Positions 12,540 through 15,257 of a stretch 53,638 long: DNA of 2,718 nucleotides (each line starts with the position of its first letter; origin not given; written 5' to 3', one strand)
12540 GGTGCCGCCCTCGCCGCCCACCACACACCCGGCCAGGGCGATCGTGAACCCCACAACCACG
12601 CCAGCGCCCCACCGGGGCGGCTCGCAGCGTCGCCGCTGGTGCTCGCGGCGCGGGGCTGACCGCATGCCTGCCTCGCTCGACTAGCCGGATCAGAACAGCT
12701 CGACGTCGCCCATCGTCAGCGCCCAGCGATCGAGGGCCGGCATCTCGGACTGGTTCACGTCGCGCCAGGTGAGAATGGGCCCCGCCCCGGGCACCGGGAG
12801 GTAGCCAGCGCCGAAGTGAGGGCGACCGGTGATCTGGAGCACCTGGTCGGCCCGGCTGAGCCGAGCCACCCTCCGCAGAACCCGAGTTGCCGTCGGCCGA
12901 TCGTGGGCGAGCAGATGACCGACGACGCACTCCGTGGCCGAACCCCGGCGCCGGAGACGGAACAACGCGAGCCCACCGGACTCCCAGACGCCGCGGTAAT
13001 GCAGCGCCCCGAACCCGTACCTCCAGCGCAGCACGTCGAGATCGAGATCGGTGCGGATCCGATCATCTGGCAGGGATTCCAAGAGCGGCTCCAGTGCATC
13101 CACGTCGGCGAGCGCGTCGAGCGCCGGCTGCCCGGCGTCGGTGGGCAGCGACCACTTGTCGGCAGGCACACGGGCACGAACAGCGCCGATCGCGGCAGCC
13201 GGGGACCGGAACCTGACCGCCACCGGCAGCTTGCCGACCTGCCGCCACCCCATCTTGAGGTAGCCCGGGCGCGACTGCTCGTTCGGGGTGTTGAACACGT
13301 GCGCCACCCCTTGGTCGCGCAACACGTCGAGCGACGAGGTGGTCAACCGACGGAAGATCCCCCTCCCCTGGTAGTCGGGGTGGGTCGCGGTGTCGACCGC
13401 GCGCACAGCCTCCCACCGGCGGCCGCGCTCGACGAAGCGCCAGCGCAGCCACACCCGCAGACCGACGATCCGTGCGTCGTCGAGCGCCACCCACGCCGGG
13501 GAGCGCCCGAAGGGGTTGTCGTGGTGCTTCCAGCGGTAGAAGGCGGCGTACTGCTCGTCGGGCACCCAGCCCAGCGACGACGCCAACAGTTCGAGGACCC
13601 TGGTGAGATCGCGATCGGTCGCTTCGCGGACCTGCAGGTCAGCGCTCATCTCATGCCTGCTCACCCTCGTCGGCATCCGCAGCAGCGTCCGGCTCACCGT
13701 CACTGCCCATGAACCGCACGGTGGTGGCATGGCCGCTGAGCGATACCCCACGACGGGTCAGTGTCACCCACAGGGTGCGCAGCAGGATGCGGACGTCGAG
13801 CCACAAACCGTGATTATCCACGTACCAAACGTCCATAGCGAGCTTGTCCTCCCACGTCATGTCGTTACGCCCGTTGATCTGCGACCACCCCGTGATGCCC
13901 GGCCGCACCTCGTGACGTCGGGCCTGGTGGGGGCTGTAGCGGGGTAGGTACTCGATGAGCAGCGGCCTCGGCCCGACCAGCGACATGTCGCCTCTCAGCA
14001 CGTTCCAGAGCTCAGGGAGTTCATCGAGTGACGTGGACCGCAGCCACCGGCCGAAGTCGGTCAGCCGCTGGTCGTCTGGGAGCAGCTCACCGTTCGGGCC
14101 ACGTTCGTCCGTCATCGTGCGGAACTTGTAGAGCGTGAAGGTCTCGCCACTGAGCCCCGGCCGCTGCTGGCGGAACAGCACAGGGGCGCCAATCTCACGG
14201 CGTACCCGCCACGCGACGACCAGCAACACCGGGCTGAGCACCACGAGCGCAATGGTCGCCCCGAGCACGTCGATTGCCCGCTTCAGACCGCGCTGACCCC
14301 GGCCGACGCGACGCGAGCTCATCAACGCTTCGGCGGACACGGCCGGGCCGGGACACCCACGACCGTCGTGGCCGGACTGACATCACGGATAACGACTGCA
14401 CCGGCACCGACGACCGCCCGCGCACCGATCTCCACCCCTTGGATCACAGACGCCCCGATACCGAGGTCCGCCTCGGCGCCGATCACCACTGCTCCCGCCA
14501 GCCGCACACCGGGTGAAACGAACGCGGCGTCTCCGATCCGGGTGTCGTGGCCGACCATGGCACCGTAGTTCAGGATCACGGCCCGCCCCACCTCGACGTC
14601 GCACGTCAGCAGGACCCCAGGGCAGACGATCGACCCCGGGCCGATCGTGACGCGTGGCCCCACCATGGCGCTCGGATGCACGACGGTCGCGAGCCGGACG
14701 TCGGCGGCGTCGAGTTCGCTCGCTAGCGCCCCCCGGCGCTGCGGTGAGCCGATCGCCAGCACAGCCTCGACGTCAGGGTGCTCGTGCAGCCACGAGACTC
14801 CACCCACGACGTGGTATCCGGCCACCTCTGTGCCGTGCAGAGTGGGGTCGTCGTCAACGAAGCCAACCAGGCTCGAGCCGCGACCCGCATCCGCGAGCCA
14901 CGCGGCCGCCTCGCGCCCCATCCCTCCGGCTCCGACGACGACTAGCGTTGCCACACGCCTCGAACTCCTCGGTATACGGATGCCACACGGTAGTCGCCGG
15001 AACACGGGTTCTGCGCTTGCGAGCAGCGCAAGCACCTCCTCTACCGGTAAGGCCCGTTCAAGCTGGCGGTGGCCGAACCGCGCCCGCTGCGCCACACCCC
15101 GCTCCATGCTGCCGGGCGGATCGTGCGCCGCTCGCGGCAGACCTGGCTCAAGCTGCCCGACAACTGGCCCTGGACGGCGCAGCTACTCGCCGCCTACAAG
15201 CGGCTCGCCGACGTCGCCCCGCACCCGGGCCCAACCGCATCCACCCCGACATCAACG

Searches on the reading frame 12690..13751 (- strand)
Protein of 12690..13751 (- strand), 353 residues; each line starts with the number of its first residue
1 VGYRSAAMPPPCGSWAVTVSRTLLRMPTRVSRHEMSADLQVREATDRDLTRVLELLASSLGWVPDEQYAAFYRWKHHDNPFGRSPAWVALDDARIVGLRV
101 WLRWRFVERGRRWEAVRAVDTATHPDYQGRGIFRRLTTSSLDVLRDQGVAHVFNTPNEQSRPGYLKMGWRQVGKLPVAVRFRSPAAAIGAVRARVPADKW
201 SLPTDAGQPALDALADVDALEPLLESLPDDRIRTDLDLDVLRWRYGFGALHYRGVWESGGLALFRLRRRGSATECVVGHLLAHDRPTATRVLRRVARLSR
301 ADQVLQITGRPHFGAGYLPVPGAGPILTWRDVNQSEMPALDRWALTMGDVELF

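Call 100: search_protein_families(library=pfam, proteins=[window:12690-13751:-], max_evalue=0.001)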
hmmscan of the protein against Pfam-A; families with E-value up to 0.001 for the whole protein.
window:12690-13751:- (353 aa): 3 families
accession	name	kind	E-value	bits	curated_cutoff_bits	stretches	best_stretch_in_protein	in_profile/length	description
PF13527.13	Acetyltransf_9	-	1.7e-16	60.8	25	1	40-171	1-126/127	Acetyltransferase (GNAT) domain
PF00583.31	Acetyltransf_1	-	3.5e-07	31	20.7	1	55-169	7-116/116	Acetyltransferase (GNAT) family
PF13508.13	Acetyltransf_7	-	2.1e-05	25.2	27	1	86-170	5-83/84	Acetyltransferase (GNAT) domain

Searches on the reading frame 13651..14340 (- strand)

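Call 100: search_protein_families(library=pfam, proteins=[window:13651-14340:-], max_evalue=0.001)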
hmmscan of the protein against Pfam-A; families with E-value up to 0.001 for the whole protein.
window:13651-14340:- (229 aa): 1 family
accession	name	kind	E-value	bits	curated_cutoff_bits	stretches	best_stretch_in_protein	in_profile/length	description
PF02397.22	Bac_transf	-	2.8e-64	216.4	27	1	20-194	1-178/179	Bacterial sugar transferase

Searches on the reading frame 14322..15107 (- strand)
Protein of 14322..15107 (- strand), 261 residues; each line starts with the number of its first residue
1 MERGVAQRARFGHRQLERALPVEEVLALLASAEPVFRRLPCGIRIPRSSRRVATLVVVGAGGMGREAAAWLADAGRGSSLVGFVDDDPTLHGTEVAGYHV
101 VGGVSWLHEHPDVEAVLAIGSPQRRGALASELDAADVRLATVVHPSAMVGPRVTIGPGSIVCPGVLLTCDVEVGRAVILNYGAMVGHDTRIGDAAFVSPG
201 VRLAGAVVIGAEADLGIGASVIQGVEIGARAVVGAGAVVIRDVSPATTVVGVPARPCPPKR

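Call 100: search_protein_families(library=pfam, proteins=[window:14322-15107:-], max_evalue=0.001)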
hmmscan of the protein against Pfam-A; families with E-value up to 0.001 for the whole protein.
window:14322-15107:- (261 aa): 3 families
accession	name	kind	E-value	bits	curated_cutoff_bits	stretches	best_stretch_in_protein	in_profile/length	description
PF00132.30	Hexapep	-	6.4e-15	54.6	27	3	141-168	8-35/36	Bacterial transferase hexapeptide (six repeats)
PF17836.7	PglD_N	-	1.1e-09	39.2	23.4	1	55-131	2-77/78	PglD N-terminal domain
PF25084.1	LbH_EIF2B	-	0.00023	21.6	54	0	175-234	14-71/105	EIF2B subunit epsilon LbH domain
